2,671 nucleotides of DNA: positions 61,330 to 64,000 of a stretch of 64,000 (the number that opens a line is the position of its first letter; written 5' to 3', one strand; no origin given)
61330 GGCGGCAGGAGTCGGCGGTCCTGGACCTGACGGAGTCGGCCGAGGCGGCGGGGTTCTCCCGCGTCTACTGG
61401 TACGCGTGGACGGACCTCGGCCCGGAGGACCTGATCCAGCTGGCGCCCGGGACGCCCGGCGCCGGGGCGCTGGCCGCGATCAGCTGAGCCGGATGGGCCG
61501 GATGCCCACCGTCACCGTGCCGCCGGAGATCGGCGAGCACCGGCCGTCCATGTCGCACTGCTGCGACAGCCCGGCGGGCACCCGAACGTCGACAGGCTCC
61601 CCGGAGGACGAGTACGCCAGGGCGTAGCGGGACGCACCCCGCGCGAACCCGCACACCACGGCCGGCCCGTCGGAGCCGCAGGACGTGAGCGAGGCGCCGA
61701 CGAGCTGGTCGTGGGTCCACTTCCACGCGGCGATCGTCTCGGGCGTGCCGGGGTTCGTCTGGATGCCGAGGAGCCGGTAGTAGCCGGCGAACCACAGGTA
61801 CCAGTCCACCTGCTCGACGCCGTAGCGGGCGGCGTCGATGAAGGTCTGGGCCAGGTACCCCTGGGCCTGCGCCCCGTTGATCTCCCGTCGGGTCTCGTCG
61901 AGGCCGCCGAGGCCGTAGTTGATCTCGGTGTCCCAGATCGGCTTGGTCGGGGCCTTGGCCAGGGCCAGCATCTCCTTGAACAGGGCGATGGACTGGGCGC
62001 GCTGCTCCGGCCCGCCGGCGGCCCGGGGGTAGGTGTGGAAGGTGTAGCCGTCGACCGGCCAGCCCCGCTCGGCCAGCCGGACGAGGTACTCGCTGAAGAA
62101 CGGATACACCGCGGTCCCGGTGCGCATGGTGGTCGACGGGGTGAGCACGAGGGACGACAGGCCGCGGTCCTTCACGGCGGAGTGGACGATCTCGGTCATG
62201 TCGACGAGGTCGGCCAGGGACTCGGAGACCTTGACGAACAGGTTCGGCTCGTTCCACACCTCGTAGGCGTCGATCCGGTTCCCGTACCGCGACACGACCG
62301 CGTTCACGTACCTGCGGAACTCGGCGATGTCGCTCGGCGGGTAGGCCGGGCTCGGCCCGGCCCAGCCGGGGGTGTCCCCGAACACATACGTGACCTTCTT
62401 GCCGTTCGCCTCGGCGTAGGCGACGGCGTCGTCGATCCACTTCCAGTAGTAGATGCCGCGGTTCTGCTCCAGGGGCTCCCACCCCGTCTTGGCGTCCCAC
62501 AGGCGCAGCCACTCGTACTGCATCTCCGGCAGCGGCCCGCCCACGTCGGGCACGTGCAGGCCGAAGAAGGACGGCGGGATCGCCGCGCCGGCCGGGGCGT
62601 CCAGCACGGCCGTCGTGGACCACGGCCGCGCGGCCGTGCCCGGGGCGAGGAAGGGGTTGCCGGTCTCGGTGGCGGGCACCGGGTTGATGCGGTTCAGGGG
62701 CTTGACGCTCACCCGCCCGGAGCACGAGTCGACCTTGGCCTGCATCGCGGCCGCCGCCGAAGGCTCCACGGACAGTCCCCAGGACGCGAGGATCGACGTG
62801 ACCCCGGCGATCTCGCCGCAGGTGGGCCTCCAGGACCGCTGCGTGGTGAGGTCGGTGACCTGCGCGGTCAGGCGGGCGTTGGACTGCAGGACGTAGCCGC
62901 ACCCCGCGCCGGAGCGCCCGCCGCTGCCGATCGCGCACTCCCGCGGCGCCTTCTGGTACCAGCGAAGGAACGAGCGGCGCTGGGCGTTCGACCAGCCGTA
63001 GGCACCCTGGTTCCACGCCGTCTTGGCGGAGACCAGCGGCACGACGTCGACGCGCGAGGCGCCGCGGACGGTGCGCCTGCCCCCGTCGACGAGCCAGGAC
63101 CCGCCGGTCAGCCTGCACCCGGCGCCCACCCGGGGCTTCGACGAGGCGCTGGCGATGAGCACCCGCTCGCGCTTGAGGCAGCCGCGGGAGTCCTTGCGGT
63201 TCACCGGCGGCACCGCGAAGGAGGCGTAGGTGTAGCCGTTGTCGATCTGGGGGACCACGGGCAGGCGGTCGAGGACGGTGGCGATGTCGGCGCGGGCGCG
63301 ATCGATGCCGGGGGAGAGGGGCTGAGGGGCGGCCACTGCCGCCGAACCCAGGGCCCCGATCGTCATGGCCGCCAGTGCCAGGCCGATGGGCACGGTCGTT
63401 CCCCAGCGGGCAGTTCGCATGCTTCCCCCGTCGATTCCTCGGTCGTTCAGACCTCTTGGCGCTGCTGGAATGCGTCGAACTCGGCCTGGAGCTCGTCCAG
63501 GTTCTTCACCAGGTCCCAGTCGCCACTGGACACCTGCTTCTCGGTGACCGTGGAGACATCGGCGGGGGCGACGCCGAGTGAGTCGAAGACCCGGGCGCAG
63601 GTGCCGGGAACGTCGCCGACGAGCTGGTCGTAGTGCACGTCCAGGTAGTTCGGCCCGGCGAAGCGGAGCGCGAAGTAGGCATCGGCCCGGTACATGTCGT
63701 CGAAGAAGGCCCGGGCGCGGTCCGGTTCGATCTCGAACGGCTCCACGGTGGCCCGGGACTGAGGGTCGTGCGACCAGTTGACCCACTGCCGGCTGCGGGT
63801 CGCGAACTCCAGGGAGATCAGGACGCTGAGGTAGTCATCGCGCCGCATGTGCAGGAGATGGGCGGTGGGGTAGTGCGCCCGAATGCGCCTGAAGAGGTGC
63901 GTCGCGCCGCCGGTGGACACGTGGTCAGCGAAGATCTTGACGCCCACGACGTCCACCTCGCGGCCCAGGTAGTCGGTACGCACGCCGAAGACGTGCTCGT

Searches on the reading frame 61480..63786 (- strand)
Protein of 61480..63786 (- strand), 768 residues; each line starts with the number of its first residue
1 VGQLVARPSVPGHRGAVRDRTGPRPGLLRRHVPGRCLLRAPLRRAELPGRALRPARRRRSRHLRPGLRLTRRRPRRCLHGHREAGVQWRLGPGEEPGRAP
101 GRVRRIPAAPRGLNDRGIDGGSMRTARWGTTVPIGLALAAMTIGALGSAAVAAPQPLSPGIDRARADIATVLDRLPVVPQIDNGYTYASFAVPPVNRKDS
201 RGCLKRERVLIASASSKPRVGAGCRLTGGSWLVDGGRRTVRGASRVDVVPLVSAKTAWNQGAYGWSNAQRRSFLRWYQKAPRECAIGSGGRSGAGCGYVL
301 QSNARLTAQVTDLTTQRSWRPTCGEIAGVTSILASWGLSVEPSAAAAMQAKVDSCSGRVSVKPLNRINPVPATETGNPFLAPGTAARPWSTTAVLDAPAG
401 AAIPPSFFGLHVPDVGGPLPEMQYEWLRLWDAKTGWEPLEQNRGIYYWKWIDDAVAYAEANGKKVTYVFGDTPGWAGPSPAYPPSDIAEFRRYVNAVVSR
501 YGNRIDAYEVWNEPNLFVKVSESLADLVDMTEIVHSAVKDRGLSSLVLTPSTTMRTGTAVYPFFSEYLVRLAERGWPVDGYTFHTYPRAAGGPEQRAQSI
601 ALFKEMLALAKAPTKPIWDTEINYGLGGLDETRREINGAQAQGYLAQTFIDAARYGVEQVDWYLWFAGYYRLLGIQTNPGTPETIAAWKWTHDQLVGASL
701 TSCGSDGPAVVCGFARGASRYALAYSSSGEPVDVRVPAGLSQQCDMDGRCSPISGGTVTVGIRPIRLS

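Call 21: search_protein_families(library=pfam, proteins=[window:61480-63786:-], max_evalue=0.001)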
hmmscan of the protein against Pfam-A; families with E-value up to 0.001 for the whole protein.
window:61480-63786:- (768 aa): 1 family
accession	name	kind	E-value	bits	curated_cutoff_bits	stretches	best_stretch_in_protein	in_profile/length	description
PF00331.26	Glyco_hydro_10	-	0.00069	19.4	22.1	0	435-514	46-129/311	Glycosyl hydrolase family 10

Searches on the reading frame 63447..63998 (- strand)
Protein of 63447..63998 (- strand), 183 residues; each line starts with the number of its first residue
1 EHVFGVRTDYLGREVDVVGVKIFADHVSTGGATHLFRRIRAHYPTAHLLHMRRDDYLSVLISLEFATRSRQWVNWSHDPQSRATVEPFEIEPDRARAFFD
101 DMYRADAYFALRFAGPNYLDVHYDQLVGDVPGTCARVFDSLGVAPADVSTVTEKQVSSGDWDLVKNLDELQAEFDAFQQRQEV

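Call 7: search_protein_families(library=ncbifam, proteins=[window:63447-63983:-], max_evalue=0.01)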
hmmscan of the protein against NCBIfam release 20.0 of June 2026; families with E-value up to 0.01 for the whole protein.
window:63447-63983:- (178 aa): 0 families

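Call 79: search_protein_families(library=pfam, proteins=[window:63447-63998:-], max_evalue=0.1)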
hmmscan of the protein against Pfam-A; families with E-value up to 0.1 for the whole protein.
window:63447-63998:- (183 aa): 2 families
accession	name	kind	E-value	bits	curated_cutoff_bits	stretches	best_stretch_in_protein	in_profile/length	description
PF13469.12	Sulfotransfer_3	-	1e-08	36.1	27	1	36-144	115-213/216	Sulfotransferase family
PF09037.16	Sulphotransf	-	0.0031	17.5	22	1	37-155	104-229/244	Stf0 sulphotransferase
